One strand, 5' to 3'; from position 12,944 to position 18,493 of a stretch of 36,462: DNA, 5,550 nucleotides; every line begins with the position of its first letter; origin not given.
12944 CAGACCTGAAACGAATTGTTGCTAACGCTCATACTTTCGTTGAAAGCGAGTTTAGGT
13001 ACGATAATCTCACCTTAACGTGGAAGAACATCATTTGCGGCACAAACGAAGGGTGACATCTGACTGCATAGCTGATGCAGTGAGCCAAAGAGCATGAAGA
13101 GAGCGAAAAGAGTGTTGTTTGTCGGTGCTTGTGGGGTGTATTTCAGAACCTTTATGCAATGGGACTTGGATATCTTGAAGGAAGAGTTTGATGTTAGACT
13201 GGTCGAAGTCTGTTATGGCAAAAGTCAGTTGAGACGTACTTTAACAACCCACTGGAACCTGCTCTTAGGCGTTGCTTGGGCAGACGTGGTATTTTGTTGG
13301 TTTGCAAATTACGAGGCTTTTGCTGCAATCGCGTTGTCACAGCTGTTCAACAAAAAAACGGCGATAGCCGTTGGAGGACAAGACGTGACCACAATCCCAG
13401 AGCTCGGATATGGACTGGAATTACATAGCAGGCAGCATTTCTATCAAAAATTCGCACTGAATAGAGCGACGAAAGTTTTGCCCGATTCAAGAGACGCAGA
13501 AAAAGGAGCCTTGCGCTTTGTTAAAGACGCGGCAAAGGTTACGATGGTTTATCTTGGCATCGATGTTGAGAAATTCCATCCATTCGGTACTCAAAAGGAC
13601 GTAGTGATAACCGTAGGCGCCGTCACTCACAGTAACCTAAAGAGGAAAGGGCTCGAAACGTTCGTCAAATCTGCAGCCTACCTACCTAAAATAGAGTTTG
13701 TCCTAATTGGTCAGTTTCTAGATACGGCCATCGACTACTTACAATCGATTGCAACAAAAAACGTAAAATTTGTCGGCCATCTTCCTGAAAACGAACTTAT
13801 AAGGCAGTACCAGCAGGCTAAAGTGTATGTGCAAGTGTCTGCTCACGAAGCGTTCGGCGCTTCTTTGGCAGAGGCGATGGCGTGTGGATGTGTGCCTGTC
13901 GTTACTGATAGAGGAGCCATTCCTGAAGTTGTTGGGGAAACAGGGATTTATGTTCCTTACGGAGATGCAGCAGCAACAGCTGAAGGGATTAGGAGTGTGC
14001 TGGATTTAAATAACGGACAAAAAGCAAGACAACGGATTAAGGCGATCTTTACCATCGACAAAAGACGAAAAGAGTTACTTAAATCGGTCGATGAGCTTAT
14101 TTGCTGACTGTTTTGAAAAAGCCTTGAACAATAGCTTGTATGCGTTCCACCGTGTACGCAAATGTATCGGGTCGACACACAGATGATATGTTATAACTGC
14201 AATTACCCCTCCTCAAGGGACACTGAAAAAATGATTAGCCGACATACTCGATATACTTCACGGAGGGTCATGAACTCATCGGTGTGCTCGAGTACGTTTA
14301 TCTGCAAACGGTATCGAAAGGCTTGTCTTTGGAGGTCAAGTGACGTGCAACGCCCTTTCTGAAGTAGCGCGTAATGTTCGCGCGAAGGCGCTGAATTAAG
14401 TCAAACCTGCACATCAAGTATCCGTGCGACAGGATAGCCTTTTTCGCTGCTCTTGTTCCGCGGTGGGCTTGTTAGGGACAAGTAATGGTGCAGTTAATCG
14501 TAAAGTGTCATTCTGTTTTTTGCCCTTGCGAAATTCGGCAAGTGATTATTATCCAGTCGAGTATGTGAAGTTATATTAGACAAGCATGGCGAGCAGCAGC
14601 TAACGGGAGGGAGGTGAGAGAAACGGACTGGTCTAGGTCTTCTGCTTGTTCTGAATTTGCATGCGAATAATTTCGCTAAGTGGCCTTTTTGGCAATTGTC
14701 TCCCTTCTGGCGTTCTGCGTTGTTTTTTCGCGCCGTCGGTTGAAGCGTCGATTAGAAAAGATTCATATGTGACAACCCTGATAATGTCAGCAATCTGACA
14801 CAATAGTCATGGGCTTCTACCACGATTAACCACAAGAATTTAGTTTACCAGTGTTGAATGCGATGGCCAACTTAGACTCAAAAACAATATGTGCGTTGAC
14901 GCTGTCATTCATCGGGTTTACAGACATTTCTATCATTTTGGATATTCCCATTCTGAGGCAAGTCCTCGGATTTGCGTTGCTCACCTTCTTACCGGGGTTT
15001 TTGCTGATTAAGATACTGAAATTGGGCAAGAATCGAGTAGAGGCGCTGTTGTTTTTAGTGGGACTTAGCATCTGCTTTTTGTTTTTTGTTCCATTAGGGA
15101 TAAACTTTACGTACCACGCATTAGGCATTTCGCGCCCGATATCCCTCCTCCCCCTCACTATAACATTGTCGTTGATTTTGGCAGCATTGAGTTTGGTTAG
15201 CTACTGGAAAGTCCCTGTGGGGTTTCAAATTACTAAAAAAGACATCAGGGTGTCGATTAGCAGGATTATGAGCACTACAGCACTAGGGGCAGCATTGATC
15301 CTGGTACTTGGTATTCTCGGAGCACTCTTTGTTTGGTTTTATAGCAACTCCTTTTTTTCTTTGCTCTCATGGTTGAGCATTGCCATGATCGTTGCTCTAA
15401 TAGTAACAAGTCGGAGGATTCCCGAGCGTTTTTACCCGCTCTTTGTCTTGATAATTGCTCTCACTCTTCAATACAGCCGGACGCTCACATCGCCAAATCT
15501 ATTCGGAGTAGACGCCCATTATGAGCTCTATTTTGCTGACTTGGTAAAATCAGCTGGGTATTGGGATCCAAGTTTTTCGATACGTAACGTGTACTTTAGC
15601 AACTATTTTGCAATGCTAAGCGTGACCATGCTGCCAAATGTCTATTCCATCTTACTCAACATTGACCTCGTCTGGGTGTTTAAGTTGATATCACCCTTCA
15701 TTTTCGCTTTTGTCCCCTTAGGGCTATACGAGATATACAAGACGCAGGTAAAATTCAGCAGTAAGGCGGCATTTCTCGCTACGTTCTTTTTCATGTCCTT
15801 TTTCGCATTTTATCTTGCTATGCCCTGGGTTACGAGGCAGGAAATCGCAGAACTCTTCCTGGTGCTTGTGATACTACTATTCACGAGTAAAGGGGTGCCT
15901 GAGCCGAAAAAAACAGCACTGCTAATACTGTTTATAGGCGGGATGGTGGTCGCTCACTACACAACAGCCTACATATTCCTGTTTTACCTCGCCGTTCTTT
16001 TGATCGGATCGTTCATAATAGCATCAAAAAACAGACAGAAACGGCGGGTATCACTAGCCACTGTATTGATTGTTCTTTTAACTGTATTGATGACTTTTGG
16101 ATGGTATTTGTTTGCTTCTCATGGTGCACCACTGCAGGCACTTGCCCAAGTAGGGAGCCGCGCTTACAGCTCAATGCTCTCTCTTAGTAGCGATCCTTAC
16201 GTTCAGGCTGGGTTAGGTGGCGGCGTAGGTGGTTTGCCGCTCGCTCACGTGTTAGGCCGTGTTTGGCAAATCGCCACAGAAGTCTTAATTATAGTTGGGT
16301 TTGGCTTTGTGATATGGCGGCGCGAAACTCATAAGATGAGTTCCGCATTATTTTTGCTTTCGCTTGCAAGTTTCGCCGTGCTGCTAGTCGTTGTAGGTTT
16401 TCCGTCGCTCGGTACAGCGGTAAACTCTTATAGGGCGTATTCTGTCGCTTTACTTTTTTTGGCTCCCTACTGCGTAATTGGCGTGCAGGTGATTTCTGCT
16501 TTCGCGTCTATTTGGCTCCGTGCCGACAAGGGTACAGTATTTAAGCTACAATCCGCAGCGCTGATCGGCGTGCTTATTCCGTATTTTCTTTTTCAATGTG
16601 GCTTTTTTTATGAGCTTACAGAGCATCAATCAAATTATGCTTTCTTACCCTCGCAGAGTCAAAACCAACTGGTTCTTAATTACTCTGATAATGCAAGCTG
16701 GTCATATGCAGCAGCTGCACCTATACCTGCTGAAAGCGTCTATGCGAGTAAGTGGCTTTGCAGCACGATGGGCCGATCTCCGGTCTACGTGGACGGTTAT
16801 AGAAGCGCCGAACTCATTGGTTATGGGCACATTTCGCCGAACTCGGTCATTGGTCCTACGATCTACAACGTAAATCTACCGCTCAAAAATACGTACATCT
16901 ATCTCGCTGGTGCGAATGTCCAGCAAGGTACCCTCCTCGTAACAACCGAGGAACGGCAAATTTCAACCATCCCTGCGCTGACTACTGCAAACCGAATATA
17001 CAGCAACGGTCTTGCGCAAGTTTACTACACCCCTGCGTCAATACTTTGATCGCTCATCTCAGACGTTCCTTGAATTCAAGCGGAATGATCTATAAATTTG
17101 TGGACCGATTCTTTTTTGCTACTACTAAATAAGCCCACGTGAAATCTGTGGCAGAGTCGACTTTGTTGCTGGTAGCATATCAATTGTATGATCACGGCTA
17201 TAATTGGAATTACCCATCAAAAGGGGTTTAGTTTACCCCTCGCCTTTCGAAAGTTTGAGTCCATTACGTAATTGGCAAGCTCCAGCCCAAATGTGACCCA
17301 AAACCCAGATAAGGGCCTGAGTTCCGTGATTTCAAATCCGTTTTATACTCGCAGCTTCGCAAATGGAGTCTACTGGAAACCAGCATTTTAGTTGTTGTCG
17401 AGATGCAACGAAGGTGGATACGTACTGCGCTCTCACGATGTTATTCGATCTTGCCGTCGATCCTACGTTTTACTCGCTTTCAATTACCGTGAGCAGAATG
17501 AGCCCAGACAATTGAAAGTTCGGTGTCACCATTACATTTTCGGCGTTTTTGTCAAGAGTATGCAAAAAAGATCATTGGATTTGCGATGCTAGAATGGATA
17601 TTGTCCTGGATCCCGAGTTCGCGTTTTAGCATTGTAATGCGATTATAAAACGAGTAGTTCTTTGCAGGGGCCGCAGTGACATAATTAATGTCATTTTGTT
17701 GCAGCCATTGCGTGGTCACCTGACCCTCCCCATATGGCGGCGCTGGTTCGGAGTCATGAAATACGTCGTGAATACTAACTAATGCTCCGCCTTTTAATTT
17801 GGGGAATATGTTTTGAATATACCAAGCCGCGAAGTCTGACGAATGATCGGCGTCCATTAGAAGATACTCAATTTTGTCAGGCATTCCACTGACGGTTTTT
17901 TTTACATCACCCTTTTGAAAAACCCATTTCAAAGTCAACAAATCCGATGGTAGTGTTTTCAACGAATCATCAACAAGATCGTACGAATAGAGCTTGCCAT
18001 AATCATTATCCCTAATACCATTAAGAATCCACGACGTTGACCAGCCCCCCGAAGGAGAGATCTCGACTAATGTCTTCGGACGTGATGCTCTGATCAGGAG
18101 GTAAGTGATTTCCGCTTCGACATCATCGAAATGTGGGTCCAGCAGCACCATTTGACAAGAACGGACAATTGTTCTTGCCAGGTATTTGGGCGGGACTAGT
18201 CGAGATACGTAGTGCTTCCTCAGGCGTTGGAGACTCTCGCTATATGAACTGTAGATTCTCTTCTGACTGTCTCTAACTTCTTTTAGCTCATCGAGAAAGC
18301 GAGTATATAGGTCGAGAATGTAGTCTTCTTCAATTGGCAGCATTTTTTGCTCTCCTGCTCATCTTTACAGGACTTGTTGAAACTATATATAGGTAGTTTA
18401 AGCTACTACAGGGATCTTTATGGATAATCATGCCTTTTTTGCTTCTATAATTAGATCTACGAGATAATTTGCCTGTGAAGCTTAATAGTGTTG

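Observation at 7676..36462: Hypothesis: a methylated-glycan factory sits next to lectin-like propellers that could read that glycan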

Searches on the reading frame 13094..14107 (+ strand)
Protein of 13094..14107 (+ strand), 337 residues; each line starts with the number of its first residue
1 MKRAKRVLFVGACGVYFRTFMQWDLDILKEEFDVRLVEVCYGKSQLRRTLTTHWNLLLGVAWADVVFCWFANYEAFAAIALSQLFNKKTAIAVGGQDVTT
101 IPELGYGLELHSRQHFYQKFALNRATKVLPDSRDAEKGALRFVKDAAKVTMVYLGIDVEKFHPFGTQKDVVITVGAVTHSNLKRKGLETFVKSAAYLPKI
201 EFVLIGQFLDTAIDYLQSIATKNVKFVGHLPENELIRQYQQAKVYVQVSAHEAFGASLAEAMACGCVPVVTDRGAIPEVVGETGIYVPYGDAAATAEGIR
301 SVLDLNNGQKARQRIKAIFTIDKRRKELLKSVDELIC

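Call 5: search_protein_families(library=pfam, proteins=[window:13094-14107:+], max_evalue=0.01)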
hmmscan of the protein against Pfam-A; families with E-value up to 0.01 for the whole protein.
window:13094-14107:+ (337 aa): 4 families
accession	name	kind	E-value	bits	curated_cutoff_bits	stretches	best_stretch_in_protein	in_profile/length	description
PF00534.26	Glycos_transf_1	-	6.9e-24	84.7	26.4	1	163-315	10-165/172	Glycosyl transferases group 1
PF13692.12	Glyco_trans_1_4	-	4.1e-23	82.6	27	1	169-304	2-141/142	Glycosyl transferases group 1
PF13524.12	Glyco_trans_1_2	-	1.2e-09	38.7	25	1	188-329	3-143/144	Glycosyl transferase-like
PF20706.3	GT4-conflict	-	0.0073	15.8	26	0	232-271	272-310/385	Family 4 Glycosyltransferase in conflict systems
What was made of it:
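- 13094..14107 (+): GT1 glycosyltransferase. Glycos_transf_1 E 7e-24 (call 5)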

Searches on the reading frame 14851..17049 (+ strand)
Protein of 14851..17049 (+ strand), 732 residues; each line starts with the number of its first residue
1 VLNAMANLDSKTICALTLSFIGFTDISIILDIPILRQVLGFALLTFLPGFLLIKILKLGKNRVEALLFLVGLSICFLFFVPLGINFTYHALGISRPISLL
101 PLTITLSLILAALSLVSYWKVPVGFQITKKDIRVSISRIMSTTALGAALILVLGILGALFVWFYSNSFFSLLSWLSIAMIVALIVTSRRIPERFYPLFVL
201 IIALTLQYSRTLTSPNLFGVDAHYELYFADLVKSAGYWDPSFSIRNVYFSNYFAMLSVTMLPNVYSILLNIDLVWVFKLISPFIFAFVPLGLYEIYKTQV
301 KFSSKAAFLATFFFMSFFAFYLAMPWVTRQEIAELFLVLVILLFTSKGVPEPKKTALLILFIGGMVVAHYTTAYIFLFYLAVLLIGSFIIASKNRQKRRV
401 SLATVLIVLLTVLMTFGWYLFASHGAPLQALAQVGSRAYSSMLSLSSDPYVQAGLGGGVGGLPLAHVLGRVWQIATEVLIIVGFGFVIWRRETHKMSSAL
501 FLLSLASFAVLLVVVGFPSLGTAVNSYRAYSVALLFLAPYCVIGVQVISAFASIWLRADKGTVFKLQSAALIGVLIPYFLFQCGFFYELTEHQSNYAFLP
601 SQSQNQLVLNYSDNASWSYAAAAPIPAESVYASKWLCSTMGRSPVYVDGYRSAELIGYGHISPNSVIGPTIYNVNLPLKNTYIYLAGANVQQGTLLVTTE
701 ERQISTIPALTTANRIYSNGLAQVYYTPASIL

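Call 5: search_protein_families(library=pfam, proteins=[window:14851-17049:+], max_evalue=0.01)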
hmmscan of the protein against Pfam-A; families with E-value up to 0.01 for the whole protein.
window:14851-17049:+ (732 aa): 1 family
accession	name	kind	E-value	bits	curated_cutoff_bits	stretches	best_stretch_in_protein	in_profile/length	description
PF09971.14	DUF2206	-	1.6e-37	129.7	35.6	1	354-725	1-368/368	Predicted membrane protein (DUF2206)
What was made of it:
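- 14851..17049 (+): Polytopic membrane protein DUF2206. A polymerase or transferase role is inferred only. PF09971 E 1.6e-37 (call 5)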

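Call 56: search_protein_families(library=ncbifam, proteins=[window:14851-17049:+], max_evalue=0.001)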
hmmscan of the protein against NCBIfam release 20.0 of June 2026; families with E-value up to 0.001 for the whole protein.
window:14851-17049:+ (732 aa): 0 families

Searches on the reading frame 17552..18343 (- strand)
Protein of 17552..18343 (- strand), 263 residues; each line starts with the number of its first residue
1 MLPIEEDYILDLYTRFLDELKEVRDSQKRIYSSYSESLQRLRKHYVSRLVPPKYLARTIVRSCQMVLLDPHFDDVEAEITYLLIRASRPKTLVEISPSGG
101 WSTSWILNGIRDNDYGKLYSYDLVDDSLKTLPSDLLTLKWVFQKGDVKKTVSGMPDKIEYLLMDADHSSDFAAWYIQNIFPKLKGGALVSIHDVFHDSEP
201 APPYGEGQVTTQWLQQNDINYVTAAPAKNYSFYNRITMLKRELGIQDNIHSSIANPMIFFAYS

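Call 5: search_protein_families(library=pfam, proteins=[window:17552-18343:-], max_evalue=0.01)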
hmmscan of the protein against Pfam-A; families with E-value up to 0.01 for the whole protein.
window:17552-18343:- (263 aa): 1 family
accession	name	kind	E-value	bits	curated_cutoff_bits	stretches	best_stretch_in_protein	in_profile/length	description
PF13578.12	Methyltransf_24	-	5.1e-13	50.3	26.3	1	98-194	6-105/105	Methyltransferase domain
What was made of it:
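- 17552..18343 (-): SAM methyltransferase MT3 (Methyltransf_24). PF13578 E 5e-13 (call 5)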

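Call 56: search_protein_families(library=ncbifam, proteins=[window:17552-18343:-], max_evalue=0.001)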
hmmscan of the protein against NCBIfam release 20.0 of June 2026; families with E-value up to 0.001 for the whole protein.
window:17552-18343:- (263 aa): 0 families

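Call 60: search_solved_structures(query=window:17552-18343:-, max_evalue=1)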
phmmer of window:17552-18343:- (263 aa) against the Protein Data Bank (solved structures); distinct sequences matched with E-value up to 1: 4.
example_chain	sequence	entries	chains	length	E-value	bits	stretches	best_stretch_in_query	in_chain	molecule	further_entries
8c9v_A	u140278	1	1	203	0.033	16.7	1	77-202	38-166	O-methyltransferase, family 3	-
3dul_A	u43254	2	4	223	0.85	12.1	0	45-112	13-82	O-methyltransferase, putative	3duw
3tfw_A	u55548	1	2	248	0.88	12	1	76-110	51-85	Putative O-methyltransferase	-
3d34_A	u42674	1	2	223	0.9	12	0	172-214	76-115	Spondin-2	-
